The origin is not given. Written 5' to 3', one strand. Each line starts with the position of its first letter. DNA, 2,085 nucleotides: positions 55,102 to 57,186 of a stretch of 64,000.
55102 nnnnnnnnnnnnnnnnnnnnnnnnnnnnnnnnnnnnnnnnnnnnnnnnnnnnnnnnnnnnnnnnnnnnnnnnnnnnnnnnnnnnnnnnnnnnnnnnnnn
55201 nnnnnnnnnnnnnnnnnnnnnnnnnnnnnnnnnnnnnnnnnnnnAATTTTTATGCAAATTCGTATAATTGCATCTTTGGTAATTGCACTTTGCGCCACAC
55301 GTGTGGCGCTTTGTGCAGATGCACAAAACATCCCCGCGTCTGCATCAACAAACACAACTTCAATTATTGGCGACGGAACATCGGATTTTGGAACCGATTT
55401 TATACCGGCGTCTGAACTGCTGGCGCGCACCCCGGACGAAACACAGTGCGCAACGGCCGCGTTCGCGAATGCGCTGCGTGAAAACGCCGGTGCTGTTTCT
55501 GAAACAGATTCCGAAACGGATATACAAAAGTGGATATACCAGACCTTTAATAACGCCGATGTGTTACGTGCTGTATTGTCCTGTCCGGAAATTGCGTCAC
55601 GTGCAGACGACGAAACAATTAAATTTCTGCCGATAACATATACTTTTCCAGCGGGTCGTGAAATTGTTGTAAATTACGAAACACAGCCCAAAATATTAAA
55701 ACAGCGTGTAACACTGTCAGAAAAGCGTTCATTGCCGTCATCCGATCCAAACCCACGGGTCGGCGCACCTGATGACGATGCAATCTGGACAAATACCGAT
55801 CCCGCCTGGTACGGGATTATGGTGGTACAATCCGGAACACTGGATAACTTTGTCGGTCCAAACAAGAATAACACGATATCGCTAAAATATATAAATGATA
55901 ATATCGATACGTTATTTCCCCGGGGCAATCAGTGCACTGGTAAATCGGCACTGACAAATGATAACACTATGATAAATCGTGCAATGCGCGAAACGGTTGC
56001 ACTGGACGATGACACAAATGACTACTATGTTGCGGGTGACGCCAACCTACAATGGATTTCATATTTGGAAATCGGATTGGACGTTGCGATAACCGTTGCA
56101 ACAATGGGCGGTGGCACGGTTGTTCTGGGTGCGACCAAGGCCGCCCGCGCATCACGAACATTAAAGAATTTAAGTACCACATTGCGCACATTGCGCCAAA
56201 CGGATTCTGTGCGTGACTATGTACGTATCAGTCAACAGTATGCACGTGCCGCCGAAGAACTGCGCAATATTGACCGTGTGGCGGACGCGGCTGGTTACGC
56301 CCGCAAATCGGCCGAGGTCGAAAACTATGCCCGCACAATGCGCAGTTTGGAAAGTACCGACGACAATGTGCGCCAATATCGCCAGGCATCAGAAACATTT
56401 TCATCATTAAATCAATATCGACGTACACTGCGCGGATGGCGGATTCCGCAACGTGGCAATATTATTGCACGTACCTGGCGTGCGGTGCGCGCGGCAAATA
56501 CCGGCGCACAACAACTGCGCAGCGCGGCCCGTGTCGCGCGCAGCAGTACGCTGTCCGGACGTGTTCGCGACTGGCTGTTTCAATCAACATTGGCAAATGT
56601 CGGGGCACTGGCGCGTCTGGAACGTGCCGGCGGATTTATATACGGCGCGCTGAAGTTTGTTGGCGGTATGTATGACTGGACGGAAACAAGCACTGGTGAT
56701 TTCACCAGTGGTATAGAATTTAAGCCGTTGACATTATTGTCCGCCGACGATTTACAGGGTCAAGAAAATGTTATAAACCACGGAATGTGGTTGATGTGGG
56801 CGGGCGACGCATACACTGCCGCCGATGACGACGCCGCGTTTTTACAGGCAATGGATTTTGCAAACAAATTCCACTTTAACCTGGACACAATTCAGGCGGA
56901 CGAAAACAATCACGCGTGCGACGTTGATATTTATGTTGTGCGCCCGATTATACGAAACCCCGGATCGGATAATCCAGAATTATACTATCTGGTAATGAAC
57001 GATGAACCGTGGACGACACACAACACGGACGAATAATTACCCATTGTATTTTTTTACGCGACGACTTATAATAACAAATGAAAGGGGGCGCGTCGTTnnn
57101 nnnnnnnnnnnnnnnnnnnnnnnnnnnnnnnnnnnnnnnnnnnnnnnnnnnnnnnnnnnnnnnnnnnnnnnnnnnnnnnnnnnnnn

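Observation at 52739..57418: Prepilin peptidase (CpaA-like) followed by four consecutive lineage-specific secreted-protein genes rather than a tad/cpa pilus operon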

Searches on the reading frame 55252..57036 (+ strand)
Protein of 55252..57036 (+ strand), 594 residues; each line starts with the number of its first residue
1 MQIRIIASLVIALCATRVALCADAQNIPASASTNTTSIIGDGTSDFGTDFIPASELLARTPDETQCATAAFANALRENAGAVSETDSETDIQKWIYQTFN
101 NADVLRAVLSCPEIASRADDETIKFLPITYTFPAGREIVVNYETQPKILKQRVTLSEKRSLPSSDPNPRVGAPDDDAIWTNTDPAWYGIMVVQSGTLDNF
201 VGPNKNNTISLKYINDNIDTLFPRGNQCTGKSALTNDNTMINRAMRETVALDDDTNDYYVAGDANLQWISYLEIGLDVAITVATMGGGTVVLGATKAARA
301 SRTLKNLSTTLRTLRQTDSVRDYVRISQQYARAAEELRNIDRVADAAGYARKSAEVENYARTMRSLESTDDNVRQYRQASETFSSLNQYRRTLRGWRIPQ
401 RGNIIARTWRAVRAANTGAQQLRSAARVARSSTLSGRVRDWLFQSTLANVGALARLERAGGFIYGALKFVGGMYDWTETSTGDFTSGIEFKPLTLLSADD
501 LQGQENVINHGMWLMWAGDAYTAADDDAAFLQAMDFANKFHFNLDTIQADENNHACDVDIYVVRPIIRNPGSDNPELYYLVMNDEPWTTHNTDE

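Call 4: search_protein_families(library=pfam, proteins=[window:55252-57036:+], max_evalue=0.1)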
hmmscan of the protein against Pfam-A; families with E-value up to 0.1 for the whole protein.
window:55252-57036:+ (594 aa): 1 family
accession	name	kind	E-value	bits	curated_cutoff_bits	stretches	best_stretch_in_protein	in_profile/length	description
PF00106.31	adh_short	-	0.0072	16.3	26.6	1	274-354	12-88/195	short chain dehydrogenase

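Call 8: find_encoding_contigs(protein=window:55252-57036:+, flank=10000, max_places=6)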
Protein window:55252-57036:+ (594 aa): 24 contigs read that carry it; 2 places shown.
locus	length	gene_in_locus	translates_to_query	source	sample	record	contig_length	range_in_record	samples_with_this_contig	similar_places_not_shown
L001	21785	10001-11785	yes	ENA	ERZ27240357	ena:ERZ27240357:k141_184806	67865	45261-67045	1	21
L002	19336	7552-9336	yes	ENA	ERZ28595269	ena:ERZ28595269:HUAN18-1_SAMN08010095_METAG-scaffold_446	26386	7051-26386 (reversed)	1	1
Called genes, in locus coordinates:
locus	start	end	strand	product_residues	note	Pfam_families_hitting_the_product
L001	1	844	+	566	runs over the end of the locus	PF00575:S1 (weak), PF00575:S1, PF00575:S1, PF23459:S1_RRP5 (weak), PF00575:S1, PF00575:S1, PF21710:Spt6_S1, PF23459:S1_RRP5, +4 more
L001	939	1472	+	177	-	PF00406:ADK, PF13207:AAA_17, PF13238:AAA_18 (weak), PF13671:AAA_33 (weak)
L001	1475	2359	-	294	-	PF01544:CorA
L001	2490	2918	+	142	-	-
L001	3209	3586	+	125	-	PF01648:ACPS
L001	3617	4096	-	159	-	-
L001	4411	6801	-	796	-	-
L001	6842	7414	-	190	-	PF07750:GcrA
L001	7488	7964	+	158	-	PF01478:Peptidase_A24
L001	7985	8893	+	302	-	-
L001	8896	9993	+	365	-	-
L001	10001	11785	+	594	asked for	-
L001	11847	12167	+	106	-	-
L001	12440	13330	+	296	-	PF00483:NTP_transferase, PF12804:NTP_transf_3 (weak)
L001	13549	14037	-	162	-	PF08973:TM1506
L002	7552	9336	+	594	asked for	-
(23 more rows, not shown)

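Call 9: find_related_loci(query=window:55252-57033:+, collection=genome_contigs, flank=10000)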
Query window:55252-57033:+ (594 aa) in genome_contigs; peptide patterns used: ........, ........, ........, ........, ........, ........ (x = any residue, [..] = any of these).
130 stretches matched a pattern; 97 encode a relative of the query (tblastn E <= 1e-3); the best 80 are kept; 80 distinct loci.
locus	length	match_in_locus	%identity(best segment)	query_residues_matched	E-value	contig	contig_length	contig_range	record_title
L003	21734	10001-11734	78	4-594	0e+0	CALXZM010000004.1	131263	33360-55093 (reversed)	MAG: uncultured Alphaproteobacteria bacterium isolate BRZ_LB__bin18 genome assembly, contig: BRZ_LB__NODE_140_length_131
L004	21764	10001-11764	75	2-592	0e+0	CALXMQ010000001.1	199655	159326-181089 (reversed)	MAG: uncultured Alphaproteobacteria bacterium isolate BRZ_KT__bin2 genome assembly, contig: BRZ_KT__NODE_12_length_19965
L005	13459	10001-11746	78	4-590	0e+0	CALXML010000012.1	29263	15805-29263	MAG: uncultured Alphaproteobacteria bacterium isolate BRZ_KL__bin36 genome assembly, contig: BRZ_KL__NODE_1514_length_29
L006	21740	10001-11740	71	8-592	0e+0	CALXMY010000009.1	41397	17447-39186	MAG: uncultured Alphaproteobacteria bacterium isolate BRZ_RP__bin67 genome assembly, contig: BRZ_RP__NODE_1237_length_41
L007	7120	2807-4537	73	4-592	0e+0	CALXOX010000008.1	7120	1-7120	MAG: uncultured Alphaproteobacteria bacterium isolate BRZ_MD__bin1 genome assembly, contig: BRZ_MD__NODE_9181_length_712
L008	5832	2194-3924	71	5-593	0e+0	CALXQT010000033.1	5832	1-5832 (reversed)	MAG: uncultured Alphaproteobacteria bacterium isolate E20__bin73 genome assembly, contig: E20__k127_8844685, whole genom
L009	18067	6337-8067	78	4-593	0e+0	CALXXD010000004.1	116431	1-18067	MAG: uncultured Alphaproteobacteria bacterium isolate BRZ_AB__bin14 genome assembly, contig: BRZ_AB__NODE_161_length_116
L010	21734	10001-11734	72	1-592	0e+0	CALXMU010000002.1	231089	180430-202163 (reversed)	MAG: uncultured Alphaproteobacteria bacterium isolate BRZ_MD__bin57 genome assembly, contig: BRZ_MD__NODE_45_length_2310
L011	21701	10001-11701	71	5-594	0e+0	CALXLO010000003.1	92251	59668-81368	MAG: uncultured Alphaproteobacteria bacterium isolate BRZ_DB__bin25 genome assembly, contig: BRZ_DB__NODE_214_length_922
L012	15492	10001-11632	74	49-594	0e+0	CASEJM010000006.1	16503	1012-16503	uncultured proteobacterium isolate Batch3_idba_bin.193 genome assembly, contig: Batch3_idba_bin.193.fa_k87_1821557, whol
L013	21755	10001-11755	71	4-589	0e+0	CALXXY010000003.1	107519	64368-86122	MAG: uncultured Alphaproteobacteria bacterium isolate BRZ_PP__bin55 genome assembly, contig: BRZ_PP__NODE_270_length_107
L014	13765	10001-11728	69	5-592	0e+0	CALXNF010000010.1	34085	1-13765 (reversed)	MAG: uncultured Alphaproteobacteria bacterium isolate E02__bin305 genome assembly, contig: E02__k127_6025034, whole geno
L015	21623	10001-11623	71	50-590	0e+0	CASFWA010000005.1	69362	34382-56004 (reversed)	uncultured proteobacterium isolate A86_L4_360360_idba_bin.28 genome assembly, contig: A86_L4_360360_idba_bin.28.fa_scaff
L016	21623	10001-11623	71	50-590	0e+0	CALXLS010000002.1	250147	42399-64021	MAG: uncultured Alphaproteobacteria bacterium isolate BRZ_DL__bin85 genome assembly, contig: BRZ_DL__NODE_35_length_2501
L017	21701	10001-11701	68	1-592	0e+0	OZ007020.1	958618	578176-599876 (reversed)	MAG: uncultured Alphaproteobacteria bacterium isolate 6730_HET_VAC_contig_11916_metaflye_circ MAG genome assembly, chrom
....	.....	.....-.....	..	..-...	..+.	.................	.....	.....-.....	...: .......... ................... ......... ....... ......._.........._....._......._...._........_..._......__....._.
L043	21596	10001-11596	65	61-590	0e+0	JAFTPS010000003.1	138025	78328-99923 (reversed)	MAG: Alphaproteobacteria bacterium isolate RGIG4037 Roe_deer_Cecum-5__c1035, whole genome shotgun sequence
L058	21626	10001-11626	61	47-589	0e+0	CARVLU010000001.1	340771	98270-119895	MAG TPA_asm: uncultured Alphaproteobacteria bacterium isolate MGBC118324 genome assembly, contig: MGBC118324.1, whole ge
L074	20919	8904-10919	45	2-590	2e-178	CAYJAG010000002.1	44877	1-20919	MAG TPA_asm: uncultured Muribaculaceae bacterium isolate ERP122455_co3_13 genome assembly, contig: NODE_12_length_44877_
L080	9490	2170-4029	44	66-587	4e-162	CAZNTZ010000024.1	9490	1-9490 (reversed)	MAG TPA_asm: uncultured Muribaculaceae bacterium isolate SRP192927_co1_972 genome assembly, contig: NODE_18023_length_94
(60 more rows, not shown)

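Call 12: search_protein_families(library=ncbifam, proteins=[window:55252-57036:+], max_evalue=0.1)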
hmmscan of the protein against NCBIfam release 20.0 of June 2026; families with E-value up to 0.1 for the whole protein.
window:55252-57036:+ (594 aa): 1 family
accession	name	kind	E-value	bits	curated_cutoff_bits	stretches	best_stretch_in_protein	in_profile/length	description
NF004824.0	PRK06180.1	subfamily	0.016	14.4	298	1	273-365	13-104/279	oxidoreductase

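Call 13: find_homologous_proteins(query=window:55252-57033:+, max_evalue=0.001)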
Query window:55252-57033:+ (594 aa): 764 proteins with E <= 0.001 among 8000 candidates; the best 120 are listed.
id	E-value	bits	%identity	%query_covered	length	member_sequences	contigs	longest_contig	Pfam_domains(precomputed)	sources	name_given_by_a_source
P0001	0.0e+0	1327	99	100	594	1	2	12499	-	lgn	-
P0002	0.0e+0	1324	99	100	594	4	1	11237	-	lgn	-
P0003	0.0e+0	1324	99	100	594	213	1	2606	-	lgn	-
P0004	0.0e+0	1323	99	100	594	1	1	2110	-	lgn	-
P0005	0.0e+0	1315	98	100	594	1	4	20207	-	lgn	-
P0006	0.0e+0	1312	99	99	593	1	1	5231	-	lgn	-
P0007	0.0e+0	1312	98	99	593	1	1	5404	-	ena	-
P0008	0.0e+0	1304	98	99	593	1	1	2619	-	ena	-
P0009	0.0e+0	1299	98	99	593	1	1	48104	-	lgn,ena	-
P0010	0.0e+0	1051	79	99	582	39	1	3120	-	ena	-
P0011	0.0e+0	1034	77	99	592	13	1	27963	-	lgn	-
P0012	0.0e+0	1028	78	99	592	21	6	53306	-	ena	-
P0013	0.0e+0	1013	75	99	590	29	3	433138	-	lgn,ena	-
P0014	1.5e-294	996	73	99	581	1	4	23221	-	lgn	-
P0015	1.8e-292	989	78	91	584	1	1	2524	-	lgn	-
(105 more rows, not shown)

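Call 25: search_solved_structures(query=A1, max_evalue=1)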
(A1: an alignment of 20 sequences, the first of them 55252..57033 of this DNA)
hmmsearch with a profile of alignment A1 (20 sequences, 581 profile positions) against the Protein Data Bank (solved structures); distinct sequences matched with E-value up to 1: 1.
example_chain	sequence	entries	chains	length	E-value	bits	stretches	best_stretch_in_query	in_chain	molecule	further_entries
9r1j_A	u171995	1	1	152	0.48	11.9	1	279-355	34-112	sc-apCC-4-NR-1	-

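Call 35: predict_structure(alignment_id=A1)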
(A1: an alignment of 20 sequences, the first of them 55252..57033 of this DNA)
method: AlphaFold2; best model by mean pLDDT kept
length: 594 residues; sequences in the alignment: 20
mean_pLDDT: 51.7   pTM: 0.34
mean pLDDT of the five models: 51.7, 50.8, 48.7, 48.5, 44.6
residues with pLDDT >= 90: 6; 70-90: 162; 50-70: 123; < 50: 303
segments of 3 or more residues with pLDDT < 50: 16-60, 158-185, 200-206, 223-227, 229-239, 250-305, 389-525, 570-575
pLDDT, mean of each block of 10 residues (from residue 1): 62 48 30 28 31 39 78 87 79 77 87 80 79 82 76 56 29 36 53 62 50 54 48 40 52 29 24 26 26 34 54 74 79 81 84 89 85 75 54 39 33 33 30 28 26 26 25 21 24 24 26 35 51 62 67 62 60 53 71 49
secondary structure, 60 per line:
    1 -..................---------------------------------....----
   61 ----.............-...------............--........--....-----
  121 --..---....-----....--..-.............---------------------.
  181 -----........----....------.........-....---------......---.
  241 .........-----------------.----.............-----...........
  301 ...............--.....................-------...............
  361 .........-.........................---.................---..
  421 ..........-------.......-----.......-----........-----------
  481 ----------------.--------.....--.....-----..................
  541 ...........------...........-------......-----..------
elements in order: H2-19 H53-56 H65-77 H88-99 H102-109 H112-115 E128-131 E137-140 H146-158 E186-193 H198-201 E208-210 H211-216 H218-221 H231-236 H240-249 H272-284 H290-315 H318-338 H346-369 H371-395 H399-415 H419-430 H438-444 H450-456 H462-469 H506-510 E513-517 H523-551 E558-568 E576-581

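Call 42: search_protein_families(library=padloc, proteins=[window:55252-57036:+], max_evalue=0.1)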
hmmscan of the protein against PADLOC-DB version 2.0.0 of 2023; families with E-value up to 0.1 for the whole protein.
window:55252-57036:+ (594 aa): 0 families

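Call 52: search_protein_representatives(alignment_id=A1)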
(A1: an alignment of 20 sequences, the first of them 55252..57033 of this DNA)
Query: 20 sequences, 581 profile positions. Proteins with E-value up to 0.001 (for the whole library): 136; up to 1e-10: 123; up to 1e-30: 93. The best 136 are listed.
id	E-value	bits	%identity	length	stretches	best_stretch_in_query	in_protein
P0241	6.7e-249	843.5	-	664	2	1-345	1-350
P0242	2.3e-247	838.5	-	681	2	6-357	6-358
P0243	6.2e-241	817.2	-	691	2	4-382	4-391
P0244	5.2e-238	807.6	-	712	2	8-420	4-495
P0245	1.2e-234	796.5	-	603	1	33-576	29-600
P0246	2.4e-218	742.6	-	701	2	12-407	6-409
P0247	1.5e-217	740.1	-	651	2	6-386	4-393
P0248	9.6e-215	730.8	-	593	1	14-580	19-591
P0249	4.4e-214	728.6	-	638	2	36-373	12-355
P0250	4.7e-211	718.6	-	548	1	46-575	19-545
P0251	1.3e-210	717.1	-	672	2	285-576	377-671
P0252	2.8e-202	689.6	-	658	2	45-359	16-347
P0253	3.7e-199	679.3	-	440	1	141-577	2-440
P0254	9.9e-199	677.9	-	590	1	1-525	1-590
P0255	1.8e-198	677.0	-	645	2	46-368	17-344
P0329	2.0e-35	138.7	-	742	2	453-574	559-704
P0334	1.5e-30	122.6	-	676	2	461-569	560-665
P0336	1.6e-29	119.2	-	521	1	171-569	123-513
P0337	9.6e-29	116.6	-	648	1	169-577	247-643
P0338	8.3e-28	113.5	-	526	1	171-566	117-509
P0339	4.9e-27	111.0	-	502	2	172-333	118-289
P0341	1.7e-25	105.9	-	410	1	172-572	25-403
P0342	3.0e-25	105.1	-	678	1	171-571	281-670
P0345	2.7e-22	95.3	-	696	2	472-570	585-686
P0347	6.3e-22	94.1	-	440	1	212-569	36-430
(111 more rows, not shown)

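Call 53: search_protein_families(library=pfam, proteins=[P0329, P0334, P0336, P0337, P0338, P0339, P0341, P0342, P0345, P0347], max_evalue=0.01)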
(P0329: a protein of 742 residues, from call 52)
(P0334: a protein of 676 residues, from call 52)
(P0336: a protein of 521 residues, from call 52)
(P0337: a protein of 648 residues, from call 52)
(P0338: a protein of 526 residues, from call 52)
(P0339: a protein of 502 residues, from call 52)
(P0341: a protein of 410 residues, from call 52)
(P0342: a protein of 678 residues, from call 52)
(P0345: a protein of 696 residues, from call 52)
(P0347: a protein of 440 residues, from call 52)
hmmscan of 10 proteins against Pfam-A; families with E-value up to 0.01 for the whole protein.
P0329 (742 aa): 0 families

P0334 (676 aa): 0 families

P0336 (521 aa): 0 families

P0337 (648 aa): 0 families

P0338 (526 aa): 0 families

P0339 (502 aa): 0 families

P0341 (410 aa): 0 families

P0342 (678 aa): 0 families

P0345 (696 aa): 0 families

P0347 (440 aa): 0 families

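Call 57: find_homologous_proteins(query=A3, max_evalue=0.001)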
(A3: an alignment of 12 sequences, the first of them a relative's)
Query A3 (12 sequences) (678 aa, profile of the alignment): 112 proteins with E <= 0.001 among 8000 candidates.
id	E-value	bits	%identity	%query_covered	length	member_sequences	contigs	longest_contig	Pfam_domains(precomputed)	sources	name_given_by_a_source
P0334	5.3e-265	899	46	98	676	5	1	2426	-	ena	-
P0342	8.0e-263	892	100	100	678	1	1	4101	-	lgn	-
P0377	1.7e-258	878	69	100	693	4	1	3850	-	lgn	-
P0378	9.4e-258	875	58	100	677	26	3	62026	-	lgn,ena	-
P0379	2.8e-255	867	67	100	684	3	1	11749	-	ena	-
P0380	2.7e-248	844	51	100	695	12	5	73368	-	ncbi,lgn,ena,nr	ncbi:MAG: hypothetical protein IKB10_00805 [Alphaproteobacteria bacterium]|nr:hypothetical protein [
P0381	9.7e-246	836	62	99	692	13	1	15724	-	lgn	-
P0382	6.7e-244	830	54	99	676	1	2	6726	-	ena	-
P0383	1.1e-243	829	56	100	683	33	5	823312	-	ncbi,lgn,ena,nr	ncbi:MAG: hypothetical protein IJ276_03560 [Alphaproteobacteria bacterium]|nr:hypothetical protein [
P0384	6.3e-243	826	55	100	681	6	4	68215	-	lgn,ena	-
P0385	4.8e-242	824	64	100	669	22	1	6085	-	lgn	-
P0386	7.5e-242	823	45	98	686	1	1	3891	-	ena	-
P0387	1.3e-240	819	55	100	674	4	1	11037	-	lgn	-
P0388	1.7e-239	815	55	100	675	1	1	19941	-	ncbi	-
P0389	1.0e-230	786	59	92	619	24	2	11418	-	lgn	-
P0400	2.3e-182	626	49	58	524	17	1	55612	-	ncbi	-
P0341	3.9e-178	612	61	62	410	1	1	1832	-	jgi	jgi:hypothetical protein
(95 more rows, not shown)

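Call 58: find_encoding_contigs(protein=P0383, flank=10000, max_places=3)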
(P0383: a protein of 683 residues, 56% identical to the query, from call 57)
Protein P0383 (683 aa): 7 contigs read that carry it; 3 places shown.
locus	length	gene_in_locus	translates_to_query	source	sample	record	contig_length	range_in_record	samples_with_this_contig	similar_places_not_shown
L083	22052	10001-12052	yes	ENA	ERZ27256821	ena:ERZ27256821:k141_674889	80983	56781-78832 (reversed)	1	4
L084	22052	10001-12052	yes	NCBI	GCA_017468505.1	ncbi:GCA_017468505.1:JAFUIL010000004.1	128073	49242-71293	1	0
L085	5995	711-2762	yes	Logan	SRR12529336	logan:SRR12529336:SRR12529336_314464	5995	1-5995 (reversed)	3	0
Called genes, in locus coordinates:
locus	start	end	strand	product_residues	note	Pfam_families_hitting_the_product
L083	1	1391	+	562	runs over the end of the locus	PF00575:S1 (weak), PF00575:S1, PF00575:S1, PF23459:S1_RRP5 (weak), PF00575:S1, PF23459:S1_RRP5 (weak), PF00575:S1, PF23459:S1_RRP5, +3 more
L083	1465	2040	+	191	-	PF06414:Zeta_toxin (faint), PF00406:ADK, PF13207:AAA_17, PF13238:AAA_18, PF13671:AAA_33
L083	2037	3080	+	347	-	PF01551:Peptidase_M23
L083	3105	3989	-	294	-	PF01544:CorA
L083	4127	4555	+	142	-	-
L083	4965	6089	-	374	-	-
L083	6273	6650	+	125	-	PF01648:ACPS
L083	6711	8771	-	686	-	-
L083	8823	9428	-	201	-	PF07750:GcrA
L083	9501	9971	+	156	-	PF01478:Peptidase_A24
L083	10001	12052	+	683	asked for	-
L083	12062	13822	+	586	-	-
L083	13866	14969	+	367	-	PF05838:Glyco_hydro_108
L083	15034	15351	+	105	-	-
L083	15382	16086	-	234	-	-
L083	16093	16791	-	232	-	-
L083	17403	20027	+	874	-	-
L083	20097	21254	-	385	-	PF02684:LpxB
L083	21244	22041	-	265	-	PF00132:Hexapep, PF25084:LbH_EIF2B (faint), PF25087:GMPPB_C, PF00132:Hexapep, PF13720:Acetyltransf_11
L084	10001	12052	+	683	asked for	-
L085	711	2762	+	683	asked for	-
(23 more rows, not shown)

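Call 59: find_encoding_contigs(protein=P0400, flank=10000, max_places=3)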
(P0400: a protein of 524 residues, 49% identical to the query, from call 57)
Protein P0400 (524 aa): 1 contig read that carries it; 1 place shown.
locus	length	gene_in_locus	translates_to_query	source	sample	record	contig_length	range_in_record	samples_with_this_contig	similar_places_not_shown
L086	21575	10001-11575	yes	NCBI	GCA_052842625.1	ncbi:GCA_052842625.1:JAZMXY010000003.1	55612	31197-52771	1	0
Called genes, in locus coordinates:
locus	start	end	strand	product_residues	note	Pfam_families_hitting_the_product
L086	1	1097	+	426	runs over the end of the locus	PF00512:HisKA (weak), PF02518:HATPase_c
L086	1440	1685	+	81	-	-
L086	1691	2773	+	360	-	-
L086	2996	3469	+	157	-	PF00572:Ribosomal_L13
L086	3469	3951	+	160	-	PF00380:Ribosomal_S9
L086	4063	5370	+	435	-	PF05697:Trigger_N, PF00254:FKBP_C, PF05698:Trigger_C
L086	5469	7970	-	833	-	-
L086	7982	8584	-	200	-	PF07750:GcrA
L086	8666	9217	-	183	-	-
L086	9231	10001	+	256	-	-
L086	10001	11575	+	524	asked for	-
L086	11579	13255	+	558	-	-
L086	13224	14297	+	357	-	PF05838:Glyco_hydro_108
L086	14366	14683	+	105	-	-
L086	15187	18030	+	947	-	-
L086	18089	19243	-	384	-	PF02684:LpxB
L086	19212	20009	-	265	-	PF00132:Hexapep, PF25087:GMPPB_C, PF25084:LbH_EIF2B (weak), PF25087:GMPPB_C (weak), PF00132:Hexapep (weak), PF13720:Acetyltransf_11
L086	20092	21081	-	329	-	-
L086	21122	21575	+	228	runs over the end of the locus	PF05175:MTS, PF06325:PrmA (weak), PF01728:FtsJ (weak), PF13649:Methyltransf_25, PF13847:Methyltransf_31, PF08241:Methyltransf_11, PF08242:Methyltransf_12 (weak), PF01170:UPF0020 (weak)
